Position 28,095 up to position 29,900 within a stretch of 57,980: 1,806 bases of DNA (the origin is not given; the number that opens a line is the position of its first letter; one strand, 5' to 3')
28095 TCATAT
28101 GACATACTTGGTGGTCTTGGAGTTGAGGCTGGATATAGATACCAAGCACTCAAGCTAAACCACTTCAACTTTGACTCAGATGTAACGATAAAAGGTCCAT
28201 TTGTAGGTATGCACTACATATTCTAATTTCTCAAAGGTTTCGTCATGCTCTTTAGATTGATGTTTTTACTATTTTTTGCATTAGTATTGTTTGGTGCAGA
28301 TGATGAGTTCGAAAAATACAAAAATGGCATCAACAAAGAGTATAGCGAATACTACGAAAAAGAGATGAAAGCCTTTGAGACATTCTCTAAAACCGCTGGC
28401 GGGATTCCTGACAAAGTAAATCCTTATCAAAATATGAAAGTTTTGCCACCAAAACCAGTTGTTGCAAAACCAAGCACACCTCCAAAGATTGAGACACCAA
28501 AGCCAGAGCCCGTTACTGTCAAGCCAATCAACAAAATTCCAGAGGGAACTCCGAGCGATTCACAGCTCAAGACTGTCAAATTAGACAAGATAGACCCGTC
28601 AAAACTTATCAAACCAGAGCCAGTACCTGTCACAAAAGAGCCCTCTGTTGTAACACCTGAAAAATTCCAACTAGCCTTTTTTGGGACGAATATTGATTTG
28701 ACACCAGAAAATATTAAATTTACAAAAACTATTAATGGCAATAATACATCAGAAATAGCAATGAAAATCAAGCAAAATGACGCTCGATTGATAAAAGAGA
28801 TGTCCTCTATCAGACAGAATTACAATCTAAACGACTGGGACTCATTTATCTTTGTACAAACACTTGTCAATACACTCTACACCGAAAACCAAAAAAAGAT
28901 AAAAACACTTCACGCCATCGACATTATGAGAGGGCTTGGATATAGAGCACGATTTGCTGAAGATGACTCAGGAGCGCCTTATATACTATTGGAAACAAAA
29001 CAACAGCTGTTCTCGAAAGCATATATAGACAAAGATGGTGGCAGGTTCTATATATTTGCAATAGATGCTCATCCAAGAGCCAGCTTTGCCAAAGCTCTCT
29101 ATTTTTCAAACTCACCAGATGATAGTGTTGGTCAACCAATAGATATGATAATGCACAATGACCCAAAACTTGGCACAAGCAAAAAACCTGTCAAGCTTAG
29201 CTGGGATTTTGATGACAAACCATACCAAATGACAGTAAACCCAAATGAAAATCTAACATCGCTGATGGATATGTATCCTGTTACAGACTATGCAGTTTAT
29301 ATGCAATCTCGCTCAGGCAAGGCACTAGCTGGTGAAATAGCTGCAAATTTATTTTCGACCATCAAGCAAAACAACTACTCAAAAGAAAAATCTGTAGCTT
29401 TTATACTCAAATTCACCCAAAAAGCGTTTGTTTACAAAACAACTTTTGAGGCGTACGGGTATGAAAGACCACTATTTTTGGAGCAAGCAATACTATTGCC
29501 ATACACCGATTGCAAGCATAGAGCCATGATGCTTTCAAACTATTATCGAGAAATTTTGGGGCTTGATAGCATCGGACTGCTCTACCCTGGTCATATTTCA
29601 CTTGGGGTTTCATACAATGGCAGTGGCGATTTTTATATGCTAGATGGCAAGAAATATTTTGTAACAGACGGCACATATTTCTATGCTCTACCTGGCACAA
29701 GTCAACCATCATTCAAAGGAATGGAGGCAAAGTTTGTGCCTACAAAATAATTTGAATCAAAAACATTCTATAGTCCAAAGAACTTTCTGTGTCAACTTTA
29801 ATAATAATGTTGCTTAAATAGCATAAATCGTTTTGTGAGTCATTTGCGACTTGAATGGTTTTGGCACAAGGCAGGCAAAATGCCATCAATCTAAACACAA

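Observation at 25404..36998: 11.5-kb co-directional envelope/signalling array of mostly uncharacterised genes: best candidate for an undescribed system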

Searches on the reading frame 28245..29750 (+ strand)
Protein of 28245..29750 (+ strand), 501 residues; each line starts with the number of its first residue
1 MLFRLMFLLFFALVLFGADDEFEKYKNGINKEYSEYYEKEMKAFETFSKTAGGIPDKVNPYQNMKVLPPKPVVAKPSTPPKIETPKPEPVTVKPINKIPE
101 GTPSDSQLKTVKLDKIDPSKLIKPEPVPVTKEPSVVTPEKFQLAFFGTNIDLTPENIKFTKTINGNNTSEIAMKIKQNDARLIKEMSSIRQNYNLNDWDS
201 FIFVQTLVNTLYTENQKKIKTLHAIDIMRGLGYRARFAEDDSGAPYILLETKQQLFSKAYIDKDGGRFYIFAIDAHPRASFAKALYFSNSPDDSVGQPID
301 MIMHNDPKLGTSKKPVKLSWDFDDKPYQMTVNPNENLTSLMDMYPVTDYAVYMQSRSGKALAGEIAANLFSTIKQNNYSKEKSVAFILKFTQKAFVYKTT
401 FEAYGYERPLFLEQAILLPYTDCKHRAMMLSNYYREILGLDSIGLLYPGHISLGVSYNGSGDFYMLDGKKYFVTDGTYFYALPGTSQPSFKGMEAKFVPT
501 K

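Call 3: search_protein_families(library=pfam, proteins=[window:28245-29750:+], max_evalue=0.1)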
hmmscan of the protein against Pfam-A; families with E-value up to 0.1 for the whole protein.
window:28245-29750:+ (501 aa): 0 families

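Call 5: search_protein_families(library=ncbifam, proteins=[window:28245-29750:+], max_evalue=0.1)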
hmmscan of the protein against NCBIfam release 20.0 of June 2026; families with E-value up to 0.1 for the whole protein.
window:28245-29750:+ (501 aa): 0 families

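Call 7: find_homologous_proteins(query=window:28245-29750:+)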
Query window:28245-29750:+ (501 aa): 42 proteins with E <= 0.001 among 8000 candidates.
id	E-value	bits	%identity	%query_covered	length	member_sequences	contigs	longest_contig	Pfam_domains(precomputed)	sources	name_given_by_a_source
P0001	0.0e+0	1133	100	100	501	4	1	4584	-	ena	-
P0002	2.1e-199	682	61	98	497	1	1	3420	-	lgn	-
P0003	3.1e-198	678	59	99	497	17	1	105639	-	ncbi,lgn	ncbi:MAG: hypothetical protein AB7D29_03730 [Campylobacterales bacterium]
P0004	8.7e-196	670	59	99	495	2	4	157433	-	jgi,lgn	-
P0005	8.8e-174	597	52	100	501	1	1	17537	-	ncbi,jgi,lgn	-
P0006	6.6e-169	581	53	99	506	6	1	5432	-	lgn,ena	-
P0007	2.6e-165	569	50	100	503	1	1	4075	-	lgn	-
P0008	4.3e-165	568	50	98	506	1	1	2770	-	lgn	-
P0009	6.9e-165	568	52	98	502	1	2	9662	-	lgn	-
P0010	1.8e-163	563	52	99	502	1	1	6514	-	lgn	-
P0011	3.1e-163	562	49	97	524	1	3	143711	-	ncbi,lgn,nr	ncbi:MAG: hypothetical protein NTY39_07365 [Campylobacterales bacterium]|nr:hypothetical protein [Ca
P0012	1.3e-162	560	49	99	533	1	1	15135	-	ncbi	-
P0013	6.6e-162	558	51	99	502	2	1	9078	-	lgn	-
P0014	1.7e-161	556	50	97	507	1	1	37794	-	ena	-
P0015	9.4e-161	554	49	98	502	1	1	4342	-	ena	-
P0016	4.2e-158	545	47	99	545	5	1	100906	-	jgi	jgi:hypothetical protein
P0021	2.3e-142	493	47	96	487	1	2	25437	-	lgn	-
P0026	1.1e-39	155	29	82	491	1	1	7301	-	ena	-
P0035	9.8e-32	129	25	99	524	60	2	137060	-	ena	-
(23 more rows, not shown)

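Call 10: find_related_loci(query=A1, collection=genome_contigs, flank=10000)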
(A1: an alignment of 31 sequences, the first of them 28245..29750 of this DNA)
Query A1 (501 aa) in genome_contigs; peptide patterns used: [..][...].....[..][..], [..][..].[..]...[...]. (x = any residue, [..] = any of these).
600 stretches matched a pattern (row limit reached: there are more); 589 encode a relative of the query (tblastn E <= 1e-3); the best 80 are kept; 80 distinct loci.
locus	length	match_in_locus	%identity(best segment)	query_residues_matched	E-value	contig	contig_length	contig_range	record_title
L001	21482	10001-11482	59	4-500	0e+0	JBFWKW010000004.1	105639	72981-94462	MAG: Campylobacterales bacterium isolate CA_2019_NHSR_51 NODE_551_length_105639_cov_5.480666_NHSR, whole genome shotgun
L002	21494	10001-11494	59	1-501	0e+0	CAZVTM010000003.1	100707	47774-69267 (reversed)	MAG TPA_asm: uncultured Helicobacter sp. isolate SRP290908_co2_63 genome assembly, contig: NODE_203_length_100707_cov_4.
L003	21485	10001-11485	59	4-501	0e+0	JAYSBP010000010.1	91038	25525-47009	MAG: Campylobacterales bacterium isolate XM6_XAHMGE1bin.24 NODE_175_length_91038_cov_2.704040, whole genome shotgun sequ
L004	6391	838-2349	48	8-501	2e-158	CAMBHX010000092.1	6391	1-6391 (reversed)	MAG: Sulfuricurvum sp. IAE1 isolate MiH-22jul19-4 genome assembly, contig: MiH-22jul19-C28728, whole genome shotgun sequ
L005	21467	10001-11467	29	6-498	4e-51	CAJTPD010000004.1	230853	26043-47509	MAG TPA_asm: uncultured Odoribacter sp. isolate MGBC105490 genome assembly, contig: MGBC105490.4, whole genome shotgun s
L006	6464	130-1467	28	21-501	2e-48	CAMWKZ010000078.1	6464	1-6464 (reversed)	MAG TPA_asm: uncultured Prevotellaceae bacterium isolate SRR14411335_bin.6_metawrap_v1.3_MAG genome assembly, contig: NO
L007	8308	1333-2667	28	22-499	1e-47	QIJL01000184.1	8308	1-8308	MAG: Flavobacteriales bacterium isolate SZUA-72 Ga0063293_10012078, whole genome shotgun sequence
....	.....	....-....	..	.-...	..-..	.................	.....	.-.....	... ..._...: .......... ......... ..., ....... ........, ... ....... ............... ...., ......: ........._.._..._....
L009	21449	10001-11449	27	3-498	2e-46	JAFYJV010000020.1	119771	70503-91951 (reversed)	MAG: Bacteroidales bacterium isolate RGIG7156 Water_buffalos_Abomasum-5__c30, whole genome shotgun sequence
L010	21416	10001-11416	26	22-501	6e-46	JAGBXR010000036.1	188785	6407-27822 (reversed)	MAG: Alistipes sp. isolate RGIG9541 Yak_Colon-2__c574748, whole genome shotgun sequence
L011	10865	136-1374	28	83-499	5e-45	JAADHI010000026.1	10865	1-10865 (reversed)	MAG: Candidatus Manganitrophaceae bacterium isolate M_MetaBat.18 contig-127_24636, whole genome shotgun sequence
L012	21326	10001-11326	27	22-498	4e-45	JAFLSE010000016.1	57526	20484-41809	MAG: Prevotella sp. isolate HAN019 Seq16, whole genome shotgun sequence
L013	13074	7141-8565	29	18-491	1e-44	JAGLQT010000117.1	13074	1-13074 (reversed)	MAG: Gammaproteobacteria bacterium isolate RS_8_68 ROV157_8.bin.68.fa_117, whole genome shotgun sequence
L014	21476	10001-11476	27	18-491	5e-45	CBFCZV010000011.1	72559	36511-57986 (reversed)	MAG TPA_asm: uncultured Gammaproteobacteria bacterium isolate SRR26215676_concoct_189 genome assembly, contig: ERZ250734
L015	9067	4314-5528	27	97-498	8e-45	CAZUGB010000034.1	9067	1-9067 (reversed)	MAG TPA_asm: uncultured Candidatus Cloacimonadota bacterium isolate binchicken_co219_449 genome assembly, contig: k141_1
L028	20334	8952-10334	26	11-490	7e-42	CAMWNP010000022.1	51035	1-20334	MAG TPA_asm: uncultured Porphyromonadaceae bacterium isolate SRR14411244_bin.1_metawrap_v1.3_MAG genome assembly, contig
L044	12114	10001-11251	27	69-491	6e-40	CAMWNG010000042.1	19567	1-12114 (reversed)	MAG TPA_asm: uncultured Bacteroidales bacterium isolate SRR14411243_bin.4_metawrap_v1.3_MAG genome assembly, contig: NOD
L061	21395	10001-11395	26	22-501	2e-38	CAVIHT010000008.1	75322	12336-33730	Bacteroidaceae bacterium isolate H07635-L1_cleanbin_000008 genome assembly, contig: Spades_H07635-L1_contig_129, whole g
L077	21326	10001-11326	25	21-491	2e-37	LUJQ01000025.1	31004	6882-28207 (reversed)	MAG: Bacteroidales bacterium M6 M6_6139, whole genome shotgun sequence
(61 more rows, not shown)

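Call 13: find_encoding_contigs(protein=P0003, flank=10000, max_places=2)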
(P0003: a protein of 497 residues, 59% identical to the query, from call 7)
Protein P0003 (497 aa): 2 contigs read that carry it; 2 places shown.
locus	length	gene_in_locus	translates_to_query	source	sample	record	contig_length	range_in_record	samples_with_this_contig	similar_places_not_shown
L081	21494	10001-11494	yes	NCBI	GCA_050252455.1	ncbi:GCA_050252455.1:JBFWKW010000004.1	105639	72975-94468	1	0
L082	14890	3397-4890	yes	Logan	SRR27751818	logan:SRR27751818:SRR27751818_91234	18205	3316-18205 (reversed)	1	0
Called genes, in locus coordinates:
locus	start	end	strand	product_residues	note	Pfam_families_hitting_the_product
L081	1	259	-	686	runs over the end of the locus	PF04879:Molybdop_Fe4S4, PF00384:Molybdopterin, PF01568:Molydop_binding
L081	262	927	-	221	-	PF01464:SLT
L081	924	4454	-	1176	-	PF02811:PHP, PF07733:DNA_pol3_alpha, PF17657:DNA_pol3_finger, PF14579:HHH_6, PF01336:tRNA_anti-codon (faint)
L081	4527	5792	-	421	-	PF01053:Cys_Met_Meta_PP, PF01041:DegT_DnrJ_EryC1 (weak)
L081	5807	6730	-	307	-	PF00291:PALP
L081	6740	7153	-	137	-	PF02082:Rrf2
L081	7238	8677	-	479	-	PF00089:Trypsin, PF13365:Trypsin_2, PF00595:PDZ, PF13180:PDZ_2, PF17820:PDZ_6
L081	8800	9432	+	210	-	-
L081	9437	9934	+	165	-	PF00027:cNMP_binding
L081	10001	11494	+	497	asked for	-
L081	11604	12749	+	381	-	-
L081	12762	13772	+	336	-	PF02169:LPP20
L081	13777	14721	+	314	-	-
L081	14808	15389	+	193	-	PF02169:LPP20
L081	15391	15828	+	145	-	-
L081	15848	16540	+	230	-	PF04773:FecR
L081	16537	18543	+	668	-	PF05226:CHASE2, PF00211:Guanylate_cyc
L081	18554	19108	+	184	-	-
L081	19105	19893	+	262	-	PF02405:MlaE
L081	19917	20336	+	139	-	-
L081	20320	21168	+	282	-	PF02470:MlaD (weak)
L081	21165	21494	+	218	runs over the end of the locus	-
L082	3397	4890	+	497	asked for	-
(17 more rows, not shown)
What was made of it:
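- A small cNMP-binding protein lies nearby in L081 (call 13).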

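Call 14: find_encoding_contigs(protein=P0011, flank=10000, max_places=2)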
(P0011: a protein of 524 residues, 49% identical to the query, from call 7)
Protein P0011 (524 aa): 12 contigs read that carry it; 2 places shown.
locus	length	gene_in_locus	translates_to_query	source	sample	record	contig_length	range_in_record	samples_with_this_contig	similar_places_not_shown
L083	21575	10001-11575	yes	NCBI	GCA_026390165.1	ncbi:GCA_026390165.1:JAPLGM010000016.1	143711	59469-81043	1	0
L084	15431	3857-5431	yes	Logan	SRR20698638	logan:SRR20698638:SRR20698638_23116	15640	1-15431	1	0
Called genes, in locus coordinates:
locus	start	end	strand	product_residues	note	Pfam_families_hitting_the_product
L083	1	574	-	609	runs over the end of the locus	PF00005:ABC_tran, PF02463:SMC_N (faint), PF03193:RsgA_GTPase (faint), PF13555:AAA_29 (faint), PF01926:MMR_HSR1 (faint), PF13304:AAA_21 (faint), PF12848:ABC_tran_Xtn, PF00005:ABC_tran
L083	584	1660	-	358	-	-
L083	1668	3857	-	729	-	PF00771:FHIPEP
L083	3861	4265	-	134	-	PF02082:Rrf2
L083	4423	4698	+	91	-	PF00312:Ribosomal_S15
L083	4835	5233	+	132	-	-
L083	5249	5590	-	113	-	-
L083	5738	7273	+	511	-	PF09820:AAA-ATPase_like, PF08011:PDDEXK_9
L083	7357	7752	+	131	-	PF07603:Lcl_C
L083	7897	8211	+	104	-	PF01909:NTP_transf_2 (weak), PF18765:Polbeta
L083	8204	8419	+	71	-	-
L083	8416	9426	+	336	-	PF02169:LPP20 (weak)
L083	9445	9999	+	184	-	-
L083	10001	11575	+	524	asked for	-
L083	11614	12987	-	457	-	PF07691:PA14, PF18911:PKD_4 (weak)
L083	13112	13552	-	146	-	-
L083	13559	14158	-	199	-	PF02169:LPP20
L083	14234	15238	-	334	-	-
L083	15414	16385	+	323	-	PF02169:LPP20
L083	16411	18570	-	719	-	-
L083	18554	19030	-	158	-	-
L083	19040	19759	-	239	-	PF02348:CTP_transf_3, PF12804:NTP_transf_3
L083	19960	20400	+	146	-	PF07751:Abi_2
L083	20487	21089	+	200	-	-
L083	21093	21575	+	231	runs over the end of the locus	PF05175:MTS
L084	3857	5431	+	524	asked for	-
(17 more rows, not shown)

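Call 15: find_encoding_contigs(protein=P0016, flank=10000, max_places=2)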
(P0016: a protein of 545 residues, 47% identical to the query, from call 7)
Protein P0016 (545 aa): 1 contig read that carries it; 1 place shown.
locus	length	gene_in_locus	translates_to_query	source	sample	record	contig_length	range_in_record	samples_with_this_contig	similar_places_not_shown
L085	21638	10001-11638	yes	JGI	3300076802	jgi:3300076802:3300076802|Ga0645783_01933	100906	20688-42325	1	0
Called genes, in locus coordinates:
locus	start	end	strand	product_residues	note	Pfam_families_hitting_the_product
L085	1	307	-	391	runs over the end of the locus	PF00512:HisKA (weak), PF02518:HATPase_c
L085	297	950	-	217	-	PF00072:Response_reg, PF00486:Trans_reg_C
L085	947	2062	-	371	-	PF14827:dCache_3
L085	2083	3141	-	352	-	PF01312:Bac_export_2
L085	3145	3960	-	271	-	PF02749:QRPTase_N, PF01729:QRPTase_C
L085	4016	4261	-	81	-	PF10387:DUF2442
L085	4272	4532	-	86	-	PF13711:DUF4160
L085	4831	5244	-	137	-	PF01850:PIN, PF13470:PIN_3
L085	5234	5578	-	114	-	-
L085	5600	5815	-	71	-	-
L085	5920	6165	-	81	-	PF10387:DUF2442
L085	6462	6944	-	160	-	PF02445:NadA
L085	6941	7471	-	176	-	PF02445:NadA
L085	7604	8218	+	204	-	PF02660:G3P_acyltransf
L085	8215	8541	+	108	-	PF02152:FolB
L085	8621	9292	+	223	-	PF00072:Response_reg, PF00486:Trans_reg_C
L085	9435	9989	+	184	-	-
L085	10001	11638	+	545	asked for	-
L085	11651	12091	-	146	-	-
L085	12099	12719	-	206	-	PF02169:LPP20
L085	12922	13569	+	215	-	PF04773:FecR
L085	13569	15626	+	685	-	PF05226:CHASE2, PF00211:Guanylate_cyc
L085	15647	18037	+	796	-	PF23023:Anti-Pycsar_Apyc1, PF00753:Lactamase_B (weak), PF02112:PDEase_II, PF12706:Lactamase_B_2, PF01590:GAF, PF01966:HD, PF13487:HD_5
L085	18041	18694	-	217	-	-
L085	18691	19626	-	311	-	PF02470:MlaD (weak), PF28544:Helical_needle (faint)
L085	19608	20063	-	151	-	-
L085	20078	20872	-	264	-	PF02405:MlaE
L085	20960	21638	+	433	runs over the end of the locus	PF26769:HAMP_PhoQ (faint), PF00512:HisKA, PF02518:HATPase_c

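Call 25: find_encoding_contigs(protein=P0004, flank=10000, max_places=1)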
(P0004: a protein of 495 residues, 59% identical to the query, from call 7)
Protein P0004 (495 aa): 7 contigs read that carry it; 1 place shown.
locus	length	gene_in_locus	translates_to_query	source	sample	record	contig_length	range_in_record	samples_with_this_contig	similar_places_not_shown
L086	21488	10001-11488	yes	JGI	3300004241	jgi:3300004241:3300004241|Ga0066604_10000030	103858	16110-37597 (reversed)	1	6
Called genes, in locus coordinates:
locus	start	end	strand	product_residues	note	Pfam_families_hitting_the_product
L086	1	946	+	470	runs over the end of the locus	PF16736:sCache_like, PF00512:HisKA, PF02518:HATPase_c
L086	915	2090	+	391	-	PF13433:Peripla_BP_5, PF13458:Peripla_BP_6, PF01094:ANF_receptor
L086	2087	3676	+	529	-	PF02203:TarH (faint), PF12729:4HB_MCP_1 (faint), PF00512:HisKA (weak), PF02518:HATPase_c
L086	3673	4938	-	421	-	PF01053:Cys_Met_Meta_PP, PF01041:DegT_DnrJ_EryC1, PF00266:Aminotran_5 (weak)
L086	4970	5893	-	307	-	PF00291:PALP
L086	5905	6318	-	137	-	PF02082:Rrf2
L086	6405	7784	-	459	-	PF00089:Trypsin, PF13365:Trypsin_2, PF00595:PDZ, PF13180:PDZ_2, PF17820:PDZ_6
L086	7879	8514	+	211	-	-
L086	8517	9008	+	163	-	PF00027:cNMP_binding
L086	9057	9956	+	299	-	PF02801:Ketoacyl-synt_C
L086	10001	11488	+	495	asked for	-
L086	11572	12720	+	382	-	-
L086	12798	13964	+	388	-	-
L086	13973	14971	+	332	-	PF02169:LPP20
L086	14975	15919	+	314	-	-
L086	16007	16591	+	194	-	PF02169:LPP20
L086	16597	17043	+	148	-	PF02169:LPP20 (weak)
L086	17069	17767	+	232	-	PF04773:FecR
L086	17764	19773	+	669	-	PF05226:CHASE2, PF00211:Guanylate_cyc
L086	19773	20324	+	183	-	-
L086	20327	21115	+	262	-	PF02405:MlaE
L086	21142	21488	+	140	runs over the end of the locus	-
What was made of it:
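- Cyclic-nucleotide accessories travel with the cluster: a cNMP-binding protein upstream in L081 and L086, and a GAF/HD/PDEase_II phosphodiesterase in L085 (calls 13, 15, 25).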

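Call 26: find_encoding_contigs(protein=P0014, flank=10000, max_places=1)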
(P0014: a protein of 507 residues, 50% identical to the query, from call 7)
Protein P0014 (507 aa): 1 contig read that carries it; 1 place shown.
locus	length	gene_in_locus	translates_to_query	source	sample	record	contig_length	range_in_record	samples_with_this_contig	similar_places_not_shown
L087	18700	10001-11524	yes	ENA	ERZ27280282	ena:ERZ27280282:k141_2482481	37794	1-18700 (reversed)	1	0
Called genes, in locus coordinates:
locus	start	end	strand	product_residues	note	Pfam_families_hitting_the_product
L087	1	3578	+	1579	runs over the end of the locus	PF00069:Pkinase, PF07714:PK_Tyr_Ser-Thr (weak), PF00931:NB-ARC (faint), PF13191:AAA_16, PF13401:AAA_22, PF01590:GAF, PF13185:GAF_2 (faint), PF00990:GGDEF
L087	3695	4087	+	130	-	-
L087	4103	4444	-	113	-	-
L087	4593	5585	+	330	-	PF09820:AAA-ATPase_like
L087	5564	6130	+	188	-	PF08011:PDDEXK_9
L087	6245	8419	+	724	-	PF00656:Peptidase_C14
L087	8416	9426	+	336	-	PF02169:LPP20 (weak)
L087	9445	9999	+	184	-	-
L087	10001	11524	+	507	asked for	-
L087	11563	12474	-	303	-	PF07691:PA14, PF18911:PKD_4 (weak)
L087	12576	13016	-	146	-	-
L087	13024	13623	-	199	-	PF02169:LPP20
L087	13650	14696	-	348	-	-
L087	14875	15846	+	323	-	PF02169:LPP20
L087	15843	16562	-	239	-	PF02348:CTP_transf_3, PF12804:NTP_transf_3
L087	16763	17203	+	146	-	PF07751:Abi_2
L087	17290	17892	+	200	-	-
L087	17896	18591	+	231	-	PF05175:MTS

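Call 27: find_encoding_contigs(protein=P0021, flank=10000, max_places=1)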
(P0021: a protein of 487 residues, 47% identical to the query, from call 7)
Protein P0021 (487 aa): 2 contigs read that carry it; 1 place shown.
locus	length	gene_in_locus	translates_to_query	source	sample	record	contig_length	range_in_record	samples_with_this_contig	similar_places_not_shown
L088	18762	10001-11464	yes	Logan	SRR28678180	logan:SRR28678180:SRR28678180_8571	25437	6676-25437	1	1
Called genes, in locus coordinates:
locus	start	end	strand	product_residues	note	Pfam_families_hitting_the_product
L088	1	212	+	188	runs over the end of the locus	PF00691:OmpA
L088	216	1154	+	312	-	PF07719:TPR_2 (faint), PF13181:TPR_8 (faint), PF13174:TPR_6 (faint)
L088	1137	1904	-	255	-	-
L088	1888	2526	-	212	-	-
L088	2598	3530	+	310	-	PF00698:Acyl_transf_1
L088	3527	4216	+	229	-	PF01048:PNP_UDP_1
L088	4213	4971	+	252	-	PF01171:ATP_bind_3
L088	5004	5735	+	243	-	-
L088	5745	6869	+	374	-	PF13729:TraF_2 (weak)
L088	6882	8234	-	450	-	PF02812:ELFV_dehydrog_N, PF00208:ELFV_dehydrog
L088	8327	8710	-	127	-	-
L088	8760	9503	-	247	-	PF01145:Band_7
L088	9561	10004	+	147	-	PF24961:NfeD_membrane (weak), PF01957:NfeD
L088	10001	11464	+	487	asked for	-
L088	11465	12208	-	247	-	PF09674:DUF2400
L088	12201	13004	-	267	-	PF00528:BPD_transp_1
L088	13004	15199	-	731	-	PF22638:FlgK_D1, PF06429:Flg_bbr_C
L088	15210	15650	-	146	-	PF05130:FlgN (weak)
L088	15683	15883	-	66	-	PF04316:FlgM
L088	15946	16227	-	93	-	PF10135:Rod-binding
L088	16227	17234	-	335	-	PF02119:FlgI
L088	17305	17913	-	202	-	PF03602:Cons_hypoth95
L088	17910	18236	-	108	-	-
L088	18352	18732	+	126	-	PF03646:FlaG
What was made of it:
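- flhA, flhB or flgK/flgI genes lie within 10 kb in L083, L085 and L088 (calls 14, 15, 27).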

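Call 28: search_solved_structures(query=A1, max_evalue=1, show_alignments=2)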
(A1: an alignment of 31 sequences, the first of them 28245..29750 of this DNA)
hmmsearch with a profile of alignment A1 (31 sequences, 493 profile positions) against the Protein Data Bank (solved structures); distinct sequences matched with E-value up to 1: 0.
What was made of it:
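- On Transglutaminase-like / papain-fold cysteine peptidase superfamily: A family profile finds nothing in PDB sequences (call 28).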

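Call 41: predict_structure(alignment_id=A1)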
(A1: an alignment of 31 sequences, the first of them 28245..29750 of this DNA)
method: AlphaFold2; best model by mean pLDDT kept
length: 501 residues; sequences in the alignment: 31
mean_pLDDT: 85.7   pTM: 0.83
mean pLDDT of the five models: 85.7, 83.3, 80.9, 80.1, 79.6
residues with pLDDT >= 90: 290; 70-90: 131; 50-70: 78; < 50: 2
segments of 3 or more residues with pLDDT < 50: none
pLDDT, mean of each block of 10 residues (from residue 1): 69 58 75 69 54 64 72 62 69 71 58 74 65 78 92 95 91 96 98 97 96 93 98 97 95 91 92 91 87 93 94 93 94 93 91 91 96 97 97 87 81 90 92 94 92 95 96 92 91 92 85
secondary structure, 60 per line:
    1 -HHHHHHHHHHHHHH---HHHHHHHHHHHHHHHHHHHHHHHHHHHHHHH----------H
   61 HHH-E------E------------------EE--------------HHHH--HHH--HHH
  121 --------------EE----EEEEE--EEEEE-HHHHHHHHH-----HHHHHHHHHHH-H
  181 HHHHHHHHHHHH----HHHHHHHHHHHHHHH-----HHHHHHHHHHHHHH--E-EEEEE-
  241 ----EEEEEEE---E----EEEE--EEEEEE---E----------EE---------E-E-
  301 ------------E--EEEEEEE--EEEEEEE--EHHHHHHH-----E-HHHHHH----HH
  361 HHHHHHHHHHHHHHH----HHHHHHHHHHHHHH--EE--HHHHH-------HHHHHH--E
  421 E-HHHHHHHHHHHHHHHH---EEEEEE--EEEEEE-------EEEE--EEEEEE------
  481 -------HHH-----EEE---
elements in order: H2-15 H19-49 H60-63 H107-110 E141-145 E148-152 H154-162 H168-178 H180-192 H197-211 H217-230 E235-239 E245-251 E260-263 E266-271 E316-322 E325-331 H335-341 H349-354 H359-375 H380-393 H400-404 H412-417 H423-438 E442-447 E450-455 E463-466 E469-474 E496-498
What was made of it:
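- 28245..29750 (+): g04: secreted protein with an N-terminal helix, a Pro-rich linker and a globular domain with a transglutaminase/papain-like Cys-His-Asp core. AF2 model has pLDDT 85.7, with Cys at the N-terminus of a helix and His and Asp on the following strands (call 41).
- On Transglutaminase-like / papain-fold cysteine peptidase superfamily: In the model, helix 423-438 starts at the Cys, strand 450-455 starts at the His, and the Asp follows strand 469-474 (call 41).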
